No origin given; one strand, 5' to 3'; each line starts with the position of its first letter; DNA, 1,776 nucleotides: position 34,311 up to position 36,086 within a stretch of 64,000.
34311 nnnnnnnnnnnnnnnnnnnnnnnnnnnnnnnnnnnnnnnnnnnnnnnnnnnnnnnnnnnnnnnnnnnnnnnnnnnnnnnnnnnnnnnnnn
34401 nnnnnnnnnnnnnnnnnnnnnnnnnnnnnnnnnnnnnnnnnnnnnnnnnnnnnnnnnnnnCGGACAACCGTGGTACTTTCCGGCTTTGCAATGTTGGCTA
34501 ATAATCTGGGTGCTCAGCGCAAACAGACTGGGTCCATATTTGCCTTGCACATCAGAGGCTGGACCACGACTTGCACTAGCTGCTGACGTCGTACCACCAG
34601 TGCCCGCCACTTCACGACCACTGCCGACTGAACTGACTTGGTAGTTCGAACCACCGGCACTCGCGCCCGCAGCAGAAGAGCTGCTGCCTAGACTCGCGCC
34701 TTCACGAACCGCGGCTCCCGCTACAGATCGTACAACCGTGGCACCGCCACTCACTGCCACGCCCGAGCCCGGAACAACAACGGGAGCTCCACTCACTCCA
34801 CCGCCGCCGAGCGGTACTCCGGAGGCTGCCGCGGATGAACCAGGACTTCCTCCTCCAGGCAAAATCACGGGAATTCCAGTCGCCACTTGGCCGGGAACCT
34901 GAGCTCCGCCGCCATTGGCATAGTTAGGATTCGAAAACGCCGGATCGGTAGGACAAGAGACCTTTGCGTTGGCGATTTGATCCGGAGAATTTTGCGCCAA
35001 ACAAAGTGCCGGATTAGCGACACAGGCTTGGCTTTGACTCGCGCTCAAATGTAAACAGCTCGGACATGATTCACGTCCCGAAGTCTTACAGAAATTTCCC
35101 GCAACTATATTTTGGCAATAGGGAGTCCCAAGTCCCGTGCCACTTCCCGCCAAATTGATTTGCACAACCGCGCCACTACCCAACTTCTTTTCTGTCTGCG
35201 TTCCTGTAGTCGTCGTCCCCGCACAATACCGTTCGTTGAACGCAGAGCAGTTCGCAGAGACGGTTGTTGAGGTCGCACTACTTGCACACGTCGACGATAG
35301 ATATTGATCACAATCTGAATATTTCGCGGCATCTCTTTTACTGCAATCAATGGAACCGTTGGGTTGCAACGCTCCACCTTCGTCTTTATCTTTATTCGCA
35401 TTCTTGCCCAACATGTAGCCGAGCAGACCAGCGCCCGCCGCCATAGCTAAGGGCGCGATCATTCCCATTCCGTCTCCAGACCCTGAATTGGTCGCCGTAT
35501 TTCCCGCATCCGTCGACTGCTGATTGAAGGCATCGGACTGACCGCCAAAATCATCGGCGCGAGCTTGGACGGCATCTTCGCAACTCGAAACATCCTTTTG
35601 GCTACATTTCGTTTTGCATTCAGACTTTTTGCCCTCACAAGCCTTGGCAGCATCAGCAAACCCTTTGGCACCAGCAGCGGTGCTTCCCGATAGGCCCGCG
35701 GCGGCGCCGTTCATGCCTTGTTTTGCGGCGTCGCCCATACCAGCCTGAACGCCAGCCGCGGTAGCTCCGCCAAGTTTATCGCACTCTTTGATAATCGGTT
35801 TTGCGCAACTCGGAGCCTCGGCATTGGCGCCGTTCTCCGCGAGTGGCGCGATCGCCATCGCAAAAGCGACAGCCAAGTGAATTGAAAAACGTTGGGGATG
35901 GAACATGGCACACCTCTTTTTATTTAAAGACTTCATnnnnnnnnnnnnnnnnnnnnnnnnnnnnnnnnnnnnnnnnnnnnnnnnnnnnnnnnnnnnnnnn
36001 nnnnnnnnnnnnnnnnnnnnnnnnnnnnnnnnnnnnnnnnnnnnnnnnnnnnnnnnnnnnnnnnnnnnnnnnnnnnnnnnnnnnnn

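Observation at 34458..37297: Translationally coupled tandem paralogs encoding secreted proteins with about 20 Cys and Gly/Ser/Ala-rich regions, family unrecognised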

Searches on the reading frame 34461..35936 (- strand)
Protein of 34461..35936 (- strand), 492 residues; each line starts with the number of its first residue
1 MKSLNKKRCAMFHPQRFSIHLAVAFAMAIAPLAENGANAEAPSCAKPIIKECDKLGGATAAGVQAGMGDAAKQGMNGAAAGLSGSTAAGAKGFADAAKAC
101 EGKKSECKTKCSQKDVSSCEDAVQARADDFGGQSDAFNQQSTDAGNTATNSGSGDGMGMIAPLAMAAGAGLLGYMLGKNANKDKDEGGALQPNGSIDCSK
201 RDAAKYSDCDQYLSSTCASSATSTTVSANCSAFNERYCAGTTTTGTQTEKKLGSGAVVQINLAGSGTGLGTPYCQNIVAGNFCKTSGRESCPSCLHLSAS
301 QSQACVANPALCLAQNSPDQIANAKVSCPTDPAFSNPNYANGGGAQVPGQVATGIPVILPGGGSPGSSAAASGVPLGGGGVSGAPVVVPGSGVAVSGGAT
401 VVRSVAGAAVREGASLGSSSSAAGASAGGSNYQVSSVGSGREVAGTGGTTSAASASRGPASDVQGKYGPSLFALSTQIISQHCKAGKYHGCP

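Call 6: search_protein_families(library=pfam, proteins=[window:34461-35936:-], max_evalue=1)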
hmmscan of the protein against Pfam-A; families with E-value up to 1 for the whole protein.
window:34461-35936:- (492 aa): 0 families

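Call 7: search_protein_families(library=ncbifam, proteins=[window:34461-35936:-], max_evalue=1)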
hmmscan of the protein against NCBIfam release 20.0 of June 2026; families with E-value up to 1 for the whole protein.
window:34461-35936:- (492 aa): 0 families

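Call 12: find_homologous_proteins(query=window:34461-35936:-, max_evalue=0.001)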
Query window:34461-35936:- (492 aa): 24 proteins with E <= 0.001 among 8000 candidates.
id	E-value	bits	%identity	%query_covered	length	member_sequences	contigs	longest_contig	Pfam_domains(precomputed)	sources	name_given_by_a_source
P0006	0.0e+0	1021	100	98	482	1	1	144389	-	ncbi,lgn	-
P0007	1.4e-73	267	37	95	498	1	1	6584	-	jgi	jgi:hypothetical protein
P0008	7.4e-68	248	45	67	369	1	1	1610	-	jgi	jgi:hypothetical protein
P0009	2.9e-65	239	40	84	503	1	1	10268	-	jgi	jgi:hypothetical protein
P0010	3.8e-62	229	37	96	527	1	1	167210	-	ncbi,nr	ncbi:MAG: hypothetical protein KF799_09765 [Bdellovibrionales bacterium]|nr:hypothetical protein [Bd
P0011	4.4e-62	229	38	79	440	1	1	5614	-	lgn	-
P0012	8.6e-62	228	35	97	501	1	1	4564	-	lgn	-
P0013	9.1e-62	228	36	97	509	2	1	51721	-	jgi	-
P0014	2.2e-61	227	36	97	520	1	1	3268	-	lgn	-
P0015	4.4e-61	226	36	96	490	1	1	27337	-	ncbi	-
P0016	7.4e-61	225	36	97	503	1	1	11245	-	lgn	-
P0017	3.6e-60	223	39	80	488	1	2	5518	-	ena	-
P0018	1.3e-59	221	45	62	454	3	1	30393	-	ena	-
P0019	1.5e-59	221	41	68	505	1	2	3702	-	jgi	jgi:hypothetical protein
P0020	2.2e-59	220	42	69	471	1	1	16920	-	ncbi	-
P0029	1.3e-31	128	31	65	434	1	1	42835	-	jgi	-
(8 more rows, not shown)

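Call 13: find_encoding_contigs(protein=P0006, flank=10000, max_places=3)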
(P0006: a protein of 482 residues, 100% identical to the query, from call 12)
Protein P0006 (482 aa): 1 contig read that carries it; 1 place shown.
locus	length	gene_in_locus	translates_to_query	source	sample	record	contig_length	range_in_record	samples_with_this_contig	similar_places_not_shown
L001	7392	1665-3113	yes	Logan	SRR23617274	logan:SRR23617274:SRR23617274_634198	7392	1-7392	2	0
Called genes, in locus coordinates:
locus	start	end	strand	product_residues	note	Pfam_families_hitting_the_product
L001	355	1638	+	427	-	-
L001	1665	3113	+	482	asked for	-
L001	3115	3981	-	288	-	PF00089:Trypsin, PF13365:Trypsin_2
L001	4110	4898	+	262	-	PF01189:Methyltr_RsmB-F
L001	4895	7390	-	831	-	?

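Call 14: find_encoding_contigs(protein=P0010, flank=10000, max_places=3)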
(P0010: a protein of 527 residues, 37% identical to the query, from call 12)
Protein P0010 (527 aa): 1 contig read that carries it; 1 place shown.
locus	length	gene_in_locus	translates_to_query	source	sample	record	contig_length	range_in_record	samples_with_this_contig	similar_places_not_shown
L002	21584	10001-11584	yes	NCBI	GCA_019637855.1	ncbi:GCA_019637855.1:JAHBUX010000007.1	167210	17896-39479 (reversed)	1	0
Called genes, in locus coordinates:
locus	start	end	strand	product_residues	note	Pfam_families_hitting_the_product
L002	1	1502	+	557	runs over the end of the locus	PF01627:Hpt, PF02518:HATPase_c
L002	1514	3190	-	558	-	PF00501:AMP-binding, PF13193:AMP-binding_C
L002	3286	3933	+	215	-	-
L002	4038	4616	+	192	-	-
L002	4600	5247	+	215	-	PF04264:YceI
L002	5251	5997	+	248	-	PF00300:His_Phos_1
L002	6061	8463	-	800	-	PF02190:LON_substr_bdg, PF05496:RuvB_N (faint), PF00004:AAA, PF07728:AAA_5 (weak), PF22667:Lon_lid, PF05362:Lon_C, PF13541:ChlI (weak)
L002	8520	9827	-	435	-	PF01773:Nucleos_tra2_N, PF07670:Gate, PF07662:Nucleos_tra2_C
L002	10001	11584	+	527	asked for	-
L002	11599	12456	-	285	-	PF00089:Trypsin, PF13365:Trypsin_2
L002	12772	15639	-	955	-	PF07244:POTRA, PF08479:POTRA_2 (faint), PF07244:POTRA, PF01103:Omp85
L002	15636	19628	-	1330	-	PF04357:TamB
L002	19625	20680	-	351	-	-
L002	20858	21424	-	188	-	PF08207:EFP_N, PF01132:EFP, PF09285:Elong-fact-P_C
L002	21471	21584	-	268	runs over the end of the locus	PF13428:TPR_14 (faint), PF25058:ARM_TT21 (faint), PF00515:TPR_1 (faint), PF07719:TPR_2 (faint), PF13414:TPR_11 (faint), PF13432:TPR_16 (faint), PF14559:TPR_19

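Call 20: find_encoding_contigs(protein=P0013, flank=10000, max_places=2)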
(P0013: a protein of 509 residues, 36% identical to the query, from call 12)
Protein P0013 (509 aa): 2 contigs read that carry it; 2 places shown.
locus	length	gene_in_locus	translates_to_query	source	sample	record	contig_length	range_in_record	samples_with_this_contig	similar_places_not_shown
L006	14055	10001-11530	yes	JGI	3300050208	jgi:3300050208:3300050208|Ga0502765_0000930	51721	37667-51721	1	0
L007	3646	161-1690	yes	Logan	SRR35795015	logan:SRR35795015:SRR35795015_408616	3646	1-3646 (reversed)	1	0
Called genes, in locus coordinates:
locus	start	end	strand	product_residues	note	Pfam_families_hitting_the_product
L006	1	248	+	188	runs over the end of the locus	-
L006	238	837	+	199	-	PF04264:YceI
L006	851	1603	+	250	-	PF00300:His_Phos_1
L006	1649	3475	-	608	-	PF00496:SBP_bac_5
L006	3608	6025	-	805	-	PF02190:LON_substr_bdg, PF00004:AAA, PF07728:AAA_5 (weak), PF22667:Lon_lid, PF05362:Lon_C, PF13541:ChlI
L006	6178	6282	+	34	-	-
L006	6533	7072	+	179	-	PF01797:Y1_Tnp (weak)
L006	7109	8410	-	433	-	PF01773:Nucleos_tra2_N, PF07670:Gate, PF07662:Nucleos_tra2_C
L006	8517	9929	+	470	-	-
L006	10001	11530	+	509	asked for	-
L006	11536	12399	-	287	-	PF00089:Trypsin, PF13365:Trypsin_2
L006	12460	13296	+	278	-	PF01189:Methyltr_RsmB-F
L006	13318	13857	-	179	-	PF01797:Y1_Tnp (weak)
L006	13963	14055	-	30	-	?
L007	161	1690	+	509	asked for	-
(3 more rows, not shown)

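Call 21: find_encoding_contigs(protein=P0029, flank=10000, max_places=2)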
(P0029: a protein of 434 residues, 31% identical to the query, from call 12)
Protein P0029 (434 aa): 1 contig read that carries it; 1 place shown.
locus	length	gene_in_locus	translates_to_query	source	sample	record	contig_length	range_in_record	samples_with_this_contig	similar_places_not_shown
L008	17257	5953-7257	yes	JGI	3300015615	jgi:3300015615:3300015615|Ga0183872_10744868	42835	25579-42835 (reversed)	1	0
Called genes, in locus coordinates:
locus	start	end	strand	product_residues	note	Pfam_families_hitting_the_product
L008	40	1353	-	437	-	PF00691:OmpA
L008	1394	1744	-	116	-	PF06419:COG6_N (faint)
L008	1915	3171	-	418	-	PF01773:Nucleos_tra2_N, PF07670:Gate, PF07662:Nucleos_tra2_C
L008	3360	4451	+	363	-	-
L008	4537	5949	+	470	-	-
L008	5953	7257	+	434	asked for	-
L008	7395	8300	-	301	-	PF00089:Trypsin, PF13365:Trypsin_2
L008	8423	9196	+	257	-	PF01189:Methyltr_RsmB-F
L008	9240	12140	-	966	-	PF08479:POTRA_2 (faint), PF07244:POTRA, PF01103:Omp85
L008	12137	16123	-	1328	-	PF13116:YhdP (faint), PF04357:TamB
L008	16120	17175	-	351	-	PF13428:TPR_14 (faint), PF14559:TPR_19 (faint), PF13174:TPR_6 (faint)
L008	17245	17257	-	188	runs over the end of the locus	PF08207:EFP_N, PF01132:EFP, PF09285:Elong-fact-P_C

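Call 26: predict_structure(alignment_id=A1)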
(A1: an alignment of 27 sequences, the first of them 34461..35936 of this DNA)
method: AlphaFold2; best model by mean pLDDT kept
length: 492 residues; sequences in the alignment: 27
mean_pLDDT: 69.2   pTM: 0.43
mean pLDDT of the five models: 69.2, 67.3, 67.0, 66.9, 63.9
residues with pLDDT >= 90: 155; 70-90: 128; 50-70: 41; < 50: 168
segments of 3 or more residues with pLDDT < 50: 1-6, 8-17, 33-37, 153-160, 162-175, 177-185, 351-466
pLDDT, mean of each block of 10 residues (from residue 1): 42 47 56 51 93 95 89 81 89 94 96 96 94 87 77 51 46 47 63 93 95 93 83 92 89 91 92 92 90 90 84 76 90 85 59 47 42 38 37 35 32 34 33 31 34 37 49 80 78 62
secondary structure, 60 per line:
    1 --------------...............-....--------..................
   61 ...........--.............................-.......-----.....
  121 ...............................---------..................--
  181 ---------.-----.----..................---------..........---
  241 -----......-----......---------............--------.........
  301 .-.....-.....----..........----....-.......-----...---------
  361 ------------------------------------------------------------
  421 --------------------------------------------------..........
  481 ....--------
elements in order: H15-29 H31-34 H43-71 H74-102 H104-110 H116-151 H161-178 H201-205 H207-218 H228-237 E246-251 E257-262 H272-283 H292-301 H303-307 H309-313 H318-327 H332-335 H337-343 H471-484

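Call 34: fold_search(model_id=the predicted structure, library=pdb)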
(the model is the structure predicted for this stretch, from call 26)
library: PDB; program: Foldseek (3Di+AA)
matches with E <= 10: 40; with E <= 0.001: 0
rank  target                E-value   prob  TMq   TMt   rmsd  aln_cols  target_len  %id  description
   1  8ii8                  6.2e-01  0.20  0.12  0.22  14.8       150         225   14  X-ray crystal structure of pink-colored protein from Pleurotus salmoneostramineus in complex with natural chromophore (released 2024-08-14)
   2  9div_C                1.4e+00  0.16  0.13  0.31   9.2       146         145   18  The crystal structure of de novo designed ChuA binding protein C8 (released 2025-05-21)
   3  8qae_C                1.8e+00  0.77  0.16  0.65   4.6       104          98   12  X-ray crystal structure of a de novo designed single-chain antiparallel 6-helix alpha-helical barrel, sc-apCC-6-SLLA (released 2024-07-03)
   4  9div_A                2.3e+00  0.14  0.13  0.33   8.8       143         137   17  The crystal structure of de novo designed ChuA binding protein C8 (released 2025-05-21)
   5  8gjg_A                2.5e+00  0.44  0.19  0.47  13.0       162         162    9  De novo design of high-affinity protein binders to bioactive helical peptides (released 2024-01-10)
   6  4hwi_B                2.6e+00  0.35  0.12  0.30  19.8       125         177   15  Crystal structure of ATBAG1 in complex with HSP70 (released 2013-05-29)
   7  9gm7_C                3.1e+00  0.08  0.14  0.15  36.7       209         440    9  MukBEF in a nucleotide-bound state with open neck gate (monomer) (released 2025-03-26)
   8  9div_B                3.8e+00  0.10  0.13  0.32   8.7       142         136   18  The crystal structure of de novo designed ChuA binding protein C8 (released 2025-05-21)
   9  8rks_H                4.0e+00  0.06  0.12  0.17  18.0       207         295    7  Structure of VPS29-VPS35 bound to the LFa motif R21 of Fam21. (released 2024-04-24)
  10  8rks_F                4.0e+00  0.04  0.11  0.16  17.3       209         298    8  Structure of VPS29-VPS35 bound to the LFa motif R21 of Fam21. (released 2024-04-24)
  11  6xr2_B                4.2e+00  0.07  0.12  0.27  16.9       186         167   14  Computationally designed right-handed alpha/alpha homotrimeric toroid with 3 repeats per subunit (released 2021-07-14)
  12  8xyv_B                4.4e+00  0.18  0.14  0.48   5.6       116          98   13  De novo designed protein 0705-5 (released 2024-10-02)
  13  1g73_A                4.4e+00  0.08  0.11  0.30  23.3       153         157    6  CRYSTAL STRUCTURE OF SMAC BOUND TO XIAP-BIR3 DOMAIN (released 2001-01-10)
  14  8rks_D                5.1e+00  0.04  0.10  0.16  17.2       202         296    8  Structure of VPS29-VPS35 bound to the LFa motif R21 of Fam21. (released 2024-04-24)
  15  8xyv_A                5.6e+00  0.20  0.15  0.53   5.3       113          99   12  De novo designed protein 0705-5 (released 2024-10-02)
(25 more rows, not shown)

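Call 36: search_protein_representatives(alignment_id=A1)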
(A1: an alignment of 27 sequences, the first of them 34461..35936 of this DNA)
Query: 27 sequences, 486 profile positions. Proteins with E-value up to 0.001 (for the whole library): 331; up to 1e-10: 249; up to 1e-30: 172. The best 150 are listed.
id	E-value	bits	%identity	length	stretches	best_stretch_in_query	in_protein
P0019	1.3e-166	572.2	-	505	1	1-486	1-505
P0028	4.7e-153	527.5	-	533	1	1-486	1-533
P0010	2.6e-140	485.5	-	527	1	6-485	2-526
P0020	1.2e-139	483.3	-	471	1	1-486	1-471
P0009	4.8e-139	481.3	-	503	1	1-486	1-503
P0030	8.1e-135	467.4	-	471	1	1-486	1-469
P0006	1.9e-133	462.8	-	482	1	8-486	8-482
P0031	1.4e-130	453.3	-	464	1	1-486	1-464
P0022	2.4e-129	449.3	-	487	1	6-486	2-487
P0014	3.3e-129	448.9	-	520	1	8-486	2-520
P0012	3.4e-129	448.8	-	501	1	1-486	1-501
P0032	5.3e-128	444.9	-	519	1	5-486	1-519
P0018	5.1e-124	431.7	-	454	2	4-385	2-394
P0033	4.3e-123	428.7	-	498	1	6-486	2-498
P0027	3.4e-121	422.4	-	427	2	1-368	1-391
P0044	1.6e-98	347.7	-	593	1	30-486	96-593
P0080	1.7e-66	242.1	-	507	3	131-341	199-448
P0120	6.1e-50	187.4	-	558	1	13-485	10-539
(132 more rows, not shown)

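Call 37: find_related_loci(query=A2, collection=genome_contigs, flank=6000)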
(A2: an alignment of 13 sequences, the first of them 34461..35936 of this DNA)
Query A2 (492 aa) in genome_contigs; peptide patterns used: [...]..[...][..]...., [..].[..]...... (x = any residue, [..] = any of these).
23 stretches matched a pattern; 7 encode a relative of the query (tblastn E <= 1e-3); 7 distinct loci.
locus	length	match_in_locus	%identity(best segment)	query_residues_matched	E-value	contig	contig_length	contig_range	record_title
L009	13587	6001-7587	37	7-489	8e-68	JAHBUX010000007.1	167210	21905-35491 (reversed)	MAG: Bdellovibrionales bacterium isolate ACE_BDE2 BDE2_7, whole genome shotgun sequence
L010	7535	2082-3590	37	18-492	1e-60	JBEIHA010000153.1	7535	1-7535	MAG: Pseudobdellovibrionaceae bacterium isolate Sample-102-S76-bin-178 Sample_102_S76-bin_178-k141_920600, whole genome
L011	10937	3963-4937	42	154-492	3e-60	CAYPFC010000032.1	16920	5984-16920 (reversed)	MAG TPA_asm: uncultured Pseudobdellovibrionaceae bacterium isolate binchicken_co179_51 genome assembly, contig: NODE_683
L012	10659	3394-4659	36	43-492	1e-54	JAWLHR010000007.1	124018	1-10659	MAG: Bdellovibrionales bacterium isolate 30dZY2.bin.76 NODE_286_length_124018_cov_26.610342, whole genome shotgun sequen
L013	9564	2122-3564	36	18-491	8e-62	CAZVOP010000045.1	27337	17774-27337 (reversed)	MAG TPA_asm: uncultured Pseudobdellovibrionaceae bacterium isolate SRP193066_co1_19 genome assembly, contig: NODE_1840_l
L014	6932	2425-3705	31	17-492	2e-46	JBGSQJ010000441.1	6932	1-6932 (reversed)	MAG: Bdellovibrionales bacterium isolate JTS-AC328 k141_1463830, whole genome shotgun sequence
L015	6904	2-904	31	154-491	2e-26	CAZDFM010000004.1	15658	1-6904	MAG TPA_asm: uncultured Pseudobdellovibrionaceae bacterium isolate SRP329715_co2_126 genome assembly, contig: NODE_7155_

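Call 51: find_homologous_proteins(query=A4, max_evalue=0.001)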
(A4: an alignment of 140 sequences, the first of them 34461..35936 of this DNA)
Query A4 (140 sequences) (492 aa, profile of the alignment): 24 proteins with E <= 0.001 among 8000 candidates.
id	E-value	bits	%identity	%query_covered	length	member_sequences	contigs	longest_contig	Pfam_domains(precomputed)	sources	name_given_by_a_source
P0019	5.7e-127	443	41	68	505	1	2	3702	-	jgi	jgi:hypothetical protein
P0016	3.5e-126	440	36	97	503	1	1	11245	-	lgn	-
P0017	7.5e-126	439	39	80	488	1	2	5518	-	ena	-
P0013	9.1e-126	439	36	97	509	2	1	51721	-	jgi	-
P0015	5.3e-123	430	36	96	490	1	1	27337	-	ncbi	-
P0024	4.4e-120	420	37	86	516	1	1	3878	-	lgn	-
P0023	1.2e-119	419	33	97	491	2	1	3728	-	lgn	-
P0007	1.5e-117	412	37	95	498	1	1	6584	-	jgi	jgi:hypothetical protein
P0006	2.7e-116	408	100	98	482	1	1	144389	-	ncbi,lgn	-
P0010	1.8e-115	405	37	96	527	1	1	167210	-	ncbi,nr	ncbi:MAG: hypothetical protein KF799_09765 [Bdellovibrionales bacterium]|nr:hypothetical protein [Bd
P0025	3.4e-114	401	39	61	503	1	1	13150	-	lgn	-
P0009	3.6e-113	398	40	84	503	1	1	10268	-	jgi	jgi:hypothetical protein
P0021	2.2e-112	395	37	99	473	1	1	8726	-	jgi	jgi:hypothetical protein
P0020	2.8e-112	395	42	69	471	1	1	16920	-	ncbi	-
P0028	5.2e-111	390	33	97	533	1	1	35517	-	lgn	-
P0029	5.2e-84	301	31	65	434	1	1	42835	-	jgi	-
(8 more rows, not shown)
